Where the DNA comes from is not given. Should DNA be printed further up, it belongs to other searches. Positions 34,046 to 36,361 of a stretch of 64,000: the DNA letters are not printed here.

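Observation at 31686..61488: Head-to-head pair of ~3,000-aa paralogous surface proteins with a shared accessory cassette: candidate undescribed envelope system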

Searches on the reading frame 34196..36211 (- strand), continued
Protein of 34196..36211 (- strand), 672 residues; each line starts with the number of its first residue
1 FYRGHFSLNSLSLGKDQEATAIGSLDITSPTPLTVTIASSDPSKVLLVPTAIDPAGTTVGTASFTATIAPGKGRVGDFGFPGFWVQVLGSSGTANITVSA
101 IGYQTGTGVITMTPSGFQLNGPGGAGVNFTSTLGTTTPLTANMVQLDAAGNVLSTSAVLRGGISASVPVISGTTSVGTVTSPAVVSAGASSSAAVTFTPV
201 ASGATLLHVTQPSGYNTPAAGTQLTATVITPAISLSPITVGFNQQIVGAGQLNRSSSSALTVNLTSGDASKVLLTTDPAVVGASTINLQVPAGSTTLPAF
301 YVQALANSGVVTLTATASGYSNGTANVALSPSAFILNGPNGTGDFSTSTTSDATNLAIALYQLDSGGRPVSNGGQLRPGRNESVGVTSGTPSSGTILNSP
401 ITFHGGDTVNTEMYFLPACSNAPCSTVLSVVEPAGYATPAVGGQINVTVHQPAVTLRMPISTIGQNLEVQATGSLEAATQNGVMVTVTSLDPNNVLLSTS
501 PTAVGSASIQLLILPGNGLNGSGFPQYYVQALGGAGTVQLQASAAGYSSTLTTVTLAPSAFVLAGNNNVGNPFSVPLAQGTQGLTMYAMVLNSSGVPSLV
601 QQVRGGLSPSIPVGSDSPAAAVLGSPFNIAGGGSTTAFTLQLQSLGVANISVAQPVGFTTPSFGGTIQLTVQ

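Call 45: fold_search(model_id=the predicted structure, library=pdb)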
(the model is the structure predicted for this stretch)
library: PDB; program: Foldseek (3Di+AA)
matches with E <= 10: 1996; with E <= 0.001: 197
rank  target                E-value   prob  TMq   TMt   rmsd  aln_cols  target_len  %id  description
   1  7som_D                2.5e-19  1.00  0.21  0.11  47.2       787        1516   12  Ciliary C2 central pair apparatus isolated from Chlamydomonas reinhardtii (released 2022-04-13)
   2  9ijj_O                3.5e-19  1.00  0.22  0.13  28.0       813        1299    9  In situ structure of the central apparatus in mouse sperm axoneme. (released 2025-06-04)
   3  7sqc_O0               4.0e-19  1.00  0.18  0.13  24.3       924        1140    9  Ciliary C1 central pair apparatus isolated from Chlamydomonas reinhardtii (released 2022-04-13)
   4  7sqc_2A               5.5e-19  1.00  0.25  0.23  22.4       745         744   11  Ciliary C1 central pair apparatus isolated from Chlamydomonas reinhardtii (released 2022-04-13)
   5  7sqc_2B               6.1e-19  1.00  0.25  0.23  22.2       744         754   12  Ciliary C1 central pair apparatus isolated from Chlamydomonas reinhardtii (released 2022-04-13)
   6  9ijj_4H               1.2e-18  1.00  0.22  0.06  38.5       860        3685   10  In situ structure of the central apparatus in mouse sperm axoneme. (released 2025-06-04)
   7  9ijj_4G               1.2e-18  1.00  0.21  0.05  38.2       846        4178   10  In situ structure of the central apparatus in mouse sperm axoneme. (released 2025-06-04)
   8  9ijj_4I               2.9e-18  1.00  0.21  0.07  29.6       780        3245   12  In situ structure of the central apparatus in mouse sperm axoneme. (released 2025-06-04)
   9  9ijj_4J               1.9e-16  1.00  0.28  0.27  18.2       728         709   10  In situ structure of the central apparatus in mouse sperm axoneme. (released 2025-06-04)
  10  7r5k_10               1.3e-15  1.00  0.23  0.11  19.7       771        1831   11  Human nuclear pore complex (constricted) (released 2022-06-22)
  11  7q60                  3.7e-14  1.00  0.14  0.09  51.5       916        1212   11  Structure of TEV cleaved A2ML1 (A2ML1-TE) (released 2022-04-20)
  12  9ijj_E                7.8e-14  1.00  0.17  0.22  19.3       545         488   11  In situ structure of the central apparatus in mouse sperm axoneme. (released 2025-06-04)
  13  9fx2                  8.6e-14  1.00  0.17  0.11  49.5       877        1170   10  Structure of methylamine activated CD109 (released 2025-03-19)
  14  6tav_C                4.4e-13  1.00  0.17  0.11  50.0       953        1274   10  Crystal structure of endopeptidase-induced alpha2-macroglobulin (released 2021-05-12)
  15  9fx3_A                4.6e-13  1.00  0.18  0.12  49.8       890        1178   10  Structure of active human CD109 (released 2025-03-19)
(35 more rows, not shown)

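Call 56: search_protein_families(library=pfam, proteins=[L020:1319-2365:+, L020:2444-3049:+, L020:12807-13730:+, L020:13586-14863:-, L020:14805-15530:-, L020:16548-17405:+, L020:17511-18128:+, L020:18256-19125:-, L020:19218-20141:+, L020:3083-6082:+], max_evalue=0.001)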
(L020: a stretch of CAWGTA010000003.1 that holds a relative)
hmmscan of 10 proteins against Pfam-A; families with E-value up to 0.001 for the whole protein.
L020:1319-2365:+ (348 aa): 6 families
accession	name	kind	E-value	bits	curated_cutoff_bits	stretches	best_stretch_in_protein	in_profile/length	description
PF13462.12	Thioredoxin_4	-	3.9e-32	112.1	23.2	1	177-331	6-163/165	Thioredoxin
PF01323.26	DSBA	-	5.8e-19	69.1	25.6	1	187-329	1-188/191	DSBA-like thioredoxin domain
PF13098.12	Thioredoxin_2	-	3.4e-05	24.6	27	1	187-321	8-94/104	Thioredoxin-like domain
PF13624.11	SurA_N_3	-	0.00011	22.6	27.2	1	34-109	37-123/162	SurA-like N-terminal domain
PF13623.11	SurA_N_2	-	0.00016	22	28.5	1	34-96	39-112/145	SurA-like N-terminal domain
PF00085.26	Thioredoxin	-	0.00076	19.9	23.5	0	186-221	20-55/103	Thioredoxin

L020:2444-3049:+ (201 aa): 1 family
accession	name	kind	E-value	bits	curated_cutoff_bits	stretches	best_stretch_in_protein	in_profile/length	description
PF07589.16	PEP-CTERM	-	0.00035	21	20.7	1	170-194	1-24/24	PEP-CTERM motif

L020:12807-13730:+ (307 aa): 5 families
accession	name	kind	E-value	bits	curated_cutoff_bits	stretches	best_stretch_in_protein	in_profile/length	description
PF01047.28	MarR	-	5e-12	46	24.6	1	191-249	1-59/59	MarR family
PF12802.13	MarR_2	-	1.5e-09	38.3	27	1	191-248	3-61/61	MarR family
PF22381.2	Staph_reg_Sar_Rot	-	3.9e-07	30.5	27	1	186-261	7-82/85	Transcriptional regulator SarA/Rot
PF13463.12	HTH_27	-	5.2e-06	27.1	22.2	1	199-257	9-68/68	Winged helix DNA-binding domain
PF01978.25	TrmB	-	2e-05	24.8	25.6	1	188-241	3-56/68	Sugar-specific transcriptional regulator TrmB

L020:13586-14863:- (425 aa): 0 families

L020:14805-15530:- (241 aa): 1 family
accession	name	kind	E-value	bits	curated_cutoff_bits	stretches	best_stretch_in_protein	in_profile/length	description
PF13751.12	DDE_Tnp_1_6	-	2.8e-07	31.3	25.1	1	145-224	1-82/125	Transposase DDE domain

L020:16548-17405:+ (285 aa): 0 families

L020:17511-18128:+ (205 aa): 1 family
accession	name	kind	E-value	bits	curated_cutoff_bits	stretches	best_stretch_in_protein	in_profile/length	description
PF13568.12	OMP_b-brl_2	-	1.9e-07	31.7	27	1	44-183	40-167/175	Outer membrane protein beta-barrel domain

L020:18256-19125:- (289 aa): 2 families
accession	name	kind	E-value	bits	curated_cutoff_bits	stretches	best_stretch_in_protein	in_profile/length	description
PF13472.12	Lipase_GDSL_2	-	7.1e-17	62.9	32.9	1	120-241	1-106/178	GDSL-like Lipase/Acylhydrolase family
PF00657.28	Lipase_GDSL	-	2.5e-16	60.9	23.6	1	118-245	1-134/208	GDSL-like Lipase/Acylhydrolase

L020:19218-20141:+ (307 aa): 0 families

L020:3083-6082:+ (1000 aa): 6 families
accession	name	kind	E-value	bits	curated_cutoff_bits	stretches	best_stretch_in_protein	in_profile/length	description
PF22352.2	K319L-like_PKD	-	6.1e-52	174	27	5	231-313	1-82/84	K319L-like, PKD domain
PF18911.6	PKD_4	-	1.9e-46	156.4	27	5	225-312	2-82/85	PKD domain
PF21027.3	Sde0182_C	-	8.3e-15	55.6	27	0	335-393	1-37/83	Cellulose-binding protein Sde0182, C-terminal domain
PF00801.26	PKD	-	5.8e-14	52.3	23.5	1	233-310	13-76/80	PKD domain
PF17963.7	Big_9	-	1.8e-09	38.8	23.6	2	226-313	3-88/89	Bacterial Ig domain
PF02369.22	Big_1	-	1.9e-08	34.7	34.9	1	890-974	10-89/93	Bacterial Ig-like domain (group 1)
